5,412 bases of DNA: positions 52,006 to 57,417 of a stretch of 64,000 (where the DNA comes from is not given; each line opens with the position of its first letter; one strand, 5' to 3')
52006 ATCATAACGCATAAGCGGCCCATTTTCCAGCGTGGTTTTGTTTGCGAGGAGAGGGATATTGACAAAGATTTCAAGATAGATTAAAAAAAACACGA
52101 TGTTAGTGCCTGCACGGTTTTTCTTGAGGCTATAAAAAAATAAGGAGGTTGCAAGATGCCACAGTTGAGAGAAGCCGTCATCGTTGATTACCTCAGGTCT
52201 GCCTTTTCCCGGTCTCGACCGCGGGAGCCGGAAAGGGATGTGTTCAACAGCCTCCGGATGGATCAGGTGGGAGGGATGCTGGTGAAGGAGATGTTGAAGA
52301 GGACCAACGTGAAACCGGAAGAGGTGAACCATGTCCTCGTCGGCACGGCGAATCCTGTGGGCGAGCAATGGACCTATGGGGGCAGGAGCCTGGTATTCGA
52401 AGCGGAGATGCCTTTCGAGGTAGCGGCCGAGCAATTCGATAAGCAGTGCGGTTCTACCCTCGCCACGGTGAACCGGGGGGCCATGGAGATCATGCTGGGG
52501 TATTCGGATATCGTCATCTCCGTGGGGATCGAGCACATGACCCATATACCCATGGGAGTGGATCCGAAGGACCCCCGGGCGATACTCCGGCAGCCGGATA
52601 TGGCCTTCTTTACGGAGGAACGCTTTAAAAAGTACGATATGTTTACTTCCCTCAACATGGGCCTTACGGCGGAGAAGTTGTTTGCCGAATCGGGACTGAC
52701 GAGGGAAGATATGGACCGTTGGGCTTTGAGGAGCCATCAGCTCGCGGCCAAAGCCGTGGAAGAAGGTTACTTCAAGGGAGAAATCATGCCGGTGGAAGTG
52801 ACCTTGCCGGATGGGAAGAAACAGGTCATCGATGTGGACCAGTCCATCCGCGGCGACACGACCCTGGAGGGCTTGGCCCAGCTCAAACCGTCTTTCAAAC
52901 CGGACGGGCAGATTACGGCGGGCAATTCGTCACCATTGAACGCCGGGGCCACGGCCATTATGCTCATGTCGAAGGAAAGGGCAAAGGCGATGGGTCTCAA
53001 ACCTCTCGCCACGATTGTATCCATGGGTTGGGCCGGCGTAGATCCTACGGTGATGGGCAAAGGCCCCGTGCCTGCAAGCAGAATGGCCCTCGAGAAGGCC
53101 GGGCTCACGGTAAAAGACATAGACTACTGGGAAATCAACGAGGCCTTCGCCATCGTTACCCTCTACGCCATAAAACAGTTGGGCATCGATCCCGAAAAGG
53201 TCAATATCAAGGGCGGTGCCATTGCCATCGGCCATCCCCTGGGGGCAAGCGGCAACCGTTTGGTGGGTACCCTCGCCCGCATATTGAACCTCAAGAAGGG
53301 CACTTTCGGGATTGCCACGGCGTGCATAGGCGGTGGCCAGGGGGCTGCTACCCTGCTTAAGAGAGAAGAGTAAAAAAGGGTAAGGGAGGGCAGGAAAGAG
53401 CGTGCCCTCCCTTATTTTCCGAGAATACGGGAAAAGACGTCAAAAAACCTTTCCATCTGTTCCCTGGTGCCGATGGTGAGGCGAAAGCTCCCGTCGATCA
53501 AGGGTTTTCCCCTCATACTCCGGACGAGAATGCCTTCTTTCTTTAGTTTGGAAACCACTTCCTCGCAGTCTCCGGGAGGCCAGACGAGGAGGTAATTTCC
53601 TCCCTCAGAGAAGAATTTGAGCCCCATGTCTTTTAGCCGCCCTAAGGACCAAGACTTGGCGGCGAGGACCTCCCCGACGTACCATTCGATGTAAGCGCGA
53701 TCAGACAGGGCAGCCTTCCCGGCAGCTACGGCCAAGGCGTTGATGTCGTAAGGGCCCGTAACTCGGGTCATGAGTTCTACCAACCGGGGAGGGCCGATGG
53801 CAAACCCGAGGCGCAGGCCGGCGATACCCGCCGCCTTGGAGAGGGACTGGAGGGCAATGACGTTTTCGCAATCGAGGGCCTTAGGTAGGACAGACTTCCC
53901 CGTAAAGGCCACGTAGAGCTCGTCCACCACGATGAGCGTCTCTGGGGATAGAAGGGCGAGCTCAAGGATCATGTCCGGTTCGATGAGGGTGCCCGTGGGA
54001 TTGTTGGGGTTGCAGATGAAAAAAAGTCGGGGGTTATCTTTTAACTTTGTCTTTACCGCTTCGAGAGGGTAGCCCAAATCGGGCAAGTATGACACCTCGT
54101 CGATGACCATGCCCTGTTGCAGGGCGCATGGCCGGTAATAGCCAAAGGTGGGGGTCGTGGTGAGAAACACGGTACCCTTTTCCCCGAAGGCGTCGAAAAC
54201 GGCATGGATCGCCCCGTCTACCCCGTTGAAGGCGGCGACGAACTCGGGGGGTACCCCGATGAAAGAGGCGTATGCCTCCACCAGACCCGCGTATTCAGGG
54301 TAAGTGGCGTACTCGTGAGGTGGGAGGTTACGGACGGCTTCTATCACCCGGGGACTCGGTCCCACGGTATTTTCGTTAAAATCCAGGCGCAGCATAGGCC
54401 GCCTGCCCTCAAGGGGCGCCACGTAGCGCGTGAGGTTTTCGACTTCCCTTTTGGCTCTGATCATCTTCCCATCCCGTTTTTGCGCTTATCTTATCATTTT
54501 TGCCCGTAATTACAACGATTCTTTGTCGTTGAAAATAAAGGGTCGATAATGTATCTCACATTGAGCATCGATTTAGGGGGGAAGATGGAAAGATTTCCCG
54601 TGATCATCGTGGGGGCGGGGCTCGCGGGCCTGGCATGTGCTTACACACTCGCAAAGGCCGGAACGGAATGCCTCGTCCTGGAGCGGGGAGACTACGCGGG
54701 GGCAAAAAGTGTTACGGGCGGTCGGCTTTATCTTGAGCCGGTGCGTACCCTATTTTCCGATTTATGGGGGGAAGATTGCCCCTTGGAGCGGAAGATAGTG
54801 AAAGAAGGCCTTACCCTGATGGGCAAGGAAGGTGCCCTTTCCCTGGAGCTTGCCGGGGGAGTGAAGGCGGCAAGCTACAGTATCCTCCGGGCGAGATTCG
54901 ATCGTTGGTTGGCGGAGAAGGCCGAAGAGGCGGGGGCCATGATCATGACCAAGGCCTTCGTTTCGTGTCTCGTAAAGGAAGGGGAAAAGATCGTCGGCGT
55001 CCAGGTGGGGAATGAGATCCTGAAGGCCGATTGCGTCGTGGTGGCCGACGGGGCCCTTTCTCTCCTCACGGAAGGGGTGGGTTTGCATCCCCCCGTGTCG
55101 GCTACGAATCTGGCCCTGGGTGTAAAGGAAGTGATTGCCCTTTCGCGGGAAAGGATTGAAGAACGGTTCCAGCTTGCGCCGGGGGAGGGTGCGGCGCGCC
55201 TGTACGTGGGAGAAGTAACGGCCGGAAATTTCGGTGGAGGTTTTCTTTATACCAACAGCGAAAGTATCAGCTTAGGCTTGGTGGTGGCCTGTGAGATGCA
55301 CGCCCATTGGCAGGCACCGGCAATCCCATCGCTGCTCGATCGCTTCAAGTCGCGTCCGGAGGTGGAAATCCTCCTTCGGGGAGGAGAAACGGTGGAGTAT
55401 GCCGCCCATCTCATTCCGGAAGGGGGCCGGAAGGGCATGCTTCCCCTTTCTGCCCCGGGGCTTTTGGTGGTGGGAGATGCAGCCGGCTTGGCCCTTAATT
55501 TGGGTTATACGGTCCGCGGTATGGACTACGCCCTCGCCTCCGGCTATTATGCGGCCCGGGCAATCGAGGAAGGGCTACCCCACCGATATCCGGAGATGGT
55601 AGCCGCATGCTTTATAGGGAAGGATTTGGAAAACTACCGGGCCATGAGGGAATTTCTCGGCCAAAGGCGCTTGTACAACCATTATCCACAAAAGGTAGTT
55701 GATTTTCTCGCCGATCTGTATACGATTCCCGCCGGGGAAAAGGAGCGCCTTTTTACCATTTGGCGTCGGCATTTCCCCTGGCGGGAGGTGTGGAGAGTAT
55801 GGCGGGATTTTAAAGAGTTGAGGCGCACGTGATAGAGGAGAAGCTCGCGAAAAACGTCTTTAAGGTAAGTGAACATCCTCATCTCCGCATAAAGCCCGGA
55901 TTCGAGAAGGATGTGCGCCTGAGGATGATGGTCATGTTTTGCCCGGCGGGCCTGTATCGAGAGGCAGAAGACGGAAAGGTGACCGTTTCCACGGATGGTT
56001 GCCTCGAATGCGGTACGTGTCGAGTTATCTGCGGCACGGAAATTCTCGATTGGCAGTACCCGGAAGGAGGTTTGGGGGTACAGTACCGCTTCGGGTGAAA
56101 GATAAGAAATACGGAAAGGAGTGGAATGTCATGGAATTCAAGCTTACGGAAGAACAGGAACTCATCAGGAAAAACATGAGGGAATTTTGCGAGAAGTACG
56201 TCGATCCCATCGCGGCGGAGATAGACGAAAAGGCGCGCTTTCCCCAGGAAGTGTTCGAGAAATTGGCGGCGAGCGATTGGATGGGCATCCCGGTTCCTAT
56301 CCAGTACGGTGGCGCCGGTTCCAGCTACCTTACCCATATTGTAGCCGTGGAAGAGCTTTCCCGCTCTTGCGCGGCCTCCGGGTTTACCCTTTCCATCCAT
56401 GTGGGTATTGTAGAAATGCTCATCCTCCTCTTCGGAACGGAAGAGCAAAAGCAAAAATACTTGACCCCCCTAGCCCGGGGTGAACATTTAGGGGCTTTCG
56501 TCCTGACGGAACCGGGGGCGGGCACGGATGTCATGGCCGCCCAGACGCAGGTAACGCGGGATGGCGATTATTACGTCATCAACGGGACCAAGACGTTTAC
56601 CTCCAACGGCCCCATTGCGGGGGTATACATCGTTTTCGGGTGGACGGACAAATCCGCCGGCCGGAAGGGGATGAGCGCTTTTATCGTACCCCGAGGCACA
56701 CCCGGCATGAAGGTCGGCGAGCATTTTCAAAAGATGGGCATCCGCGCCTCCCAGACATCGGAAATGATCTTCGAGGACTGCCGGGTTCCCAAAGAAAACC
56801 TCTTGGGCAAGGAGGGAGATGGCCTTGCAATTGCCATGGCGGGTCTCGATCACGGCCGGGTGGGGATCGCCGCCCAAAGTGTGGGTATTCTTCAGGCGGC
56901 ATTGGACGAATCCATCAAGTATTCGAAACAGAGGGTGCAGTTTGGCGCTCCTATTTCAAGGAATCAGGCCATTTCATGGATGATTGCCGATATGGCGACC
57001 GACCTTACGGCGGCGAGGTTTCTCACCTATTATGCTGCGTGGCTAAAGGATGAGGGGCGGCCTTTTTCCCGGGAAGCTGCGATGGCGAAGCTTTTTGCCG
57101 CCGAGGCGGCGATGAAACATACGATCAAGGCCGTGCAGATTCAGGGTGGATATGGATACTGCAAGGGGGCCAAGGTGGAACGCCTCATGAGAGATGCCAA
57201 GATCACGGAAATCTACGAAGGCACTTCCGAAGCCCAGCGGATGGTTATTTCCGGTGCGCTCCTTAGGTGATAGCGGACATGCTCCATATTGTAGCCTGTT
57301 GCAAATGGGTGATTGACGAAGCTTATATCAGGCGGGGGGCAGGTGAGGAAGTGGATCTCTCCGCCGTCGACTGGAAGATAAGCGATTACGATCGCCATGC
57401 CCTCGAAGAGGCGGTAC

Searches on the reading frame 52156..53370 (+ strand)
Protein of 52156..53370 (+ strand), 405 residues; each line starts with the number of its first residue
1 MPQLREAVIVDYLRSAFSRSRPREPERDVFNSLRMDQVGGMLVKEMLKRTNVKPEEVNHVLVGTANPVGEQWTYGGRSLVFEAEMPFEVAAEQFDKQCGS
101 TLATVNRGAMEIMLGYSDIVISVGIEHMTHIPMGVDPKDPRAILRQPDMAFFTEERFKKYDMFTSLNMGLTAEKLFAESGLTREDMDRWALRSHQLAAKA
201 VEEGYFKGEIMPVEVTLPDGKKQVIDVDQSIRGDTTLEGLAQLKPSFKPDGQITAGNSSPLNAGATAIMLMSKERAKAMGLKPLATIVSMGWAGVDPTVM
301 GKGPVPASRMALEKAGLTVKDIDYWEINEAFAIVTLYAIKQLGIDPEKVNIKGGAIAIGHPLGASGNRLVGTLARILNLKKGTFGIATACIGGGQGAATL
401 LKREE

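Call 88: search_protein_families(library=pfam, proteins=[window:52156-53370:+], max_evalue=0.00001)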
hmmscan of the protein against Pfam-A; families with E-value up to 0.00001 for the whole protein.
window:52156-53370:+ (405 aa): 3 families
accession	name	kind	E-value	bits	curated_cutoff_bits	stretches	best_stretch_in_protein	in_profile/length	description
PF00108.29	Thiolase_N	-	4e-62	210.4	26.4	1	26-274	14-260/260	Thiolase, N-terminal domain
PF02803.24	Thiolase_C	-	8e-48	161.6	27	1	281-402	1-122/123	Thiolase, C-terminal domain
PF22691.2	Thiolase_C_1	-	9.5e-08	32.3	28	0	306-344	22-60/144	Thiolase C-terminal domain-like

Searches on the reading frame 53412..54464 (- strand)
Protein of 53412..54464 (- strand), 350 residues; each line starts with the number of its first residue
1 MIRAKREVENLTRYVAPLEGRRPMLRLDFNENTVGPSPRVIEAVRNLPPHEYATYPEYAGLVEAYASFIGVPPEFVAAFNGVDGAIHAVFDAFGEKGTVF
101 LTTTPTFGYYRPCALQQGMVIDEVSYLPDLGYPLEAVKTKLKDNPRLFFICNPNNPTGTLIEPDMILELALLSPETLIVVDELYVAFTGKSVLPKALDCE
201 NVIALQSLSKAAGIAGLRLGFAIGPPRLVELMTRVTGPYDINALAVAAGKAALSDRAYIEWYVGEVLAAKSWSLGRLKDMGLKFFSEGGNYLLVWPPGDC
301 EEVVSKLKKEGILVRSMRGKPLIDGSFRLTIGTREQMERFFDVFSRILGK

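Call 88: search_protein_families(library=pfam, proteins=[window:53412-54464:-], max_evalue=0.00001)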
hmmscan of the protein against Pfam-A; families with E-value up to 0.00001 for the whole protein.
window:53412-54464:- (350 aa): 1 family
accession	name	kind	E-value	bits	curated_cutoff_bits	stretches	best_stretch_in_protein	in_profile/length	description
PF00155.27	Aminotran_1_2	-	5.3e-41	141.5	19.7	1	23-342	2-359/361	Aminotransferase class I and II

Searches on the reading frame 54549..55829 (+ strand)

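Call 88: search_protein_families(library=pfam, proteins=[window:54549-55829:+], max_evalue=0.00001)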
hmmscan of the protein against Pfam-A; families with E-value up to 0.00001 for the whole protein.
window:54549-55829:+ (427 aa): 9 families
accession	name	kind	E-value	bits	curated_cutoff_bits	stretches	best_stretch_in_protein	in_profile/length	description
PF01266.30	DAO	-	1.5e-15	58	27.9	2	18-60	2-46/353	FAD dependent oxidoreductase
PF13450.12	NAD_binding_8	-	8.4e-10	39.2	21.9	1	20-53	1-34/68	NAD(P)-binding Rossmann-like domain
PF00890.30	FAD_binding_2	-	1.3e-09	38.2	20.4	1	18-55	2-39/414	FAD binding domain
PF03486.20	HI0933_like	-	1.9e-09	37.8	50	0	17-58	2-43/244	HI0933-like protein Rossmann domain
PF01494.25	FAD_binding_3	-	1.9e-09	37.7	22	1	16-196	2-186/349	FAD binding domain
PF12831.13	FAD_oxidored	-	7e-09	35.9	27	1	18-163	2-140/416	FAD dependent oxidoreductase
PF07992.20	Pyr_redox_2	-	2.9e-07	30.7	26.1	0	17-47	2-32/291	Pyridine nucleotide-disulphide oxidoreductase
PF21162.3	ETFQO_UQ-bd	-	1e-06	29.6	27.7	1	190-288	3-95/96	ETF-QO, ubiquinone-binding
PF01134.28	GIDA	-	6.3e-06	25.9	22.1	0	18-44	2-28/391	Glucose inhibited division protein A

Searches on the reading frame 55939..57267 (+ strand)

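Call 88: search_protein_families(library=pfam, proteins=[window:55939-57267:+], max_evalue=0.00001)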
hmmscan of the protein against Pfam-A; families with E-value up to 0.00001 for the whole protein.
window:55939-57267:+ (443 aa): 4 families
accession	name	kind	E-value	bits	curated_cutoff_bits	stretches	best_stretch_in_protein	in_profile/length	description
PF00441.29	Acyl-CoA_dh_1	-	3.7e-49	167.2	22.4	1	293-441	1-149/150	Acyl-CoA dehydrogenase, C-terminal domain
PF02771.21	Acyl-CoA_dh_N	-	3e-39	134.3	22.9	1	70-182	1-113/113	Acyl-CoA dehydrogenase, N-terminal domain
PF02770.24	Acyl-CoA_dh_M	-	1.2e-25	89.9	33.3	1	186-281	1-97/97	Acyl-CoA dehydrogenase, middle domain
PF08028.16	Acyl-CoA_dh_2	-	7.4e-20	72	22.7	1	309-430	2-133/134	Acyl-CoA dehydrogenase, C-terminal domain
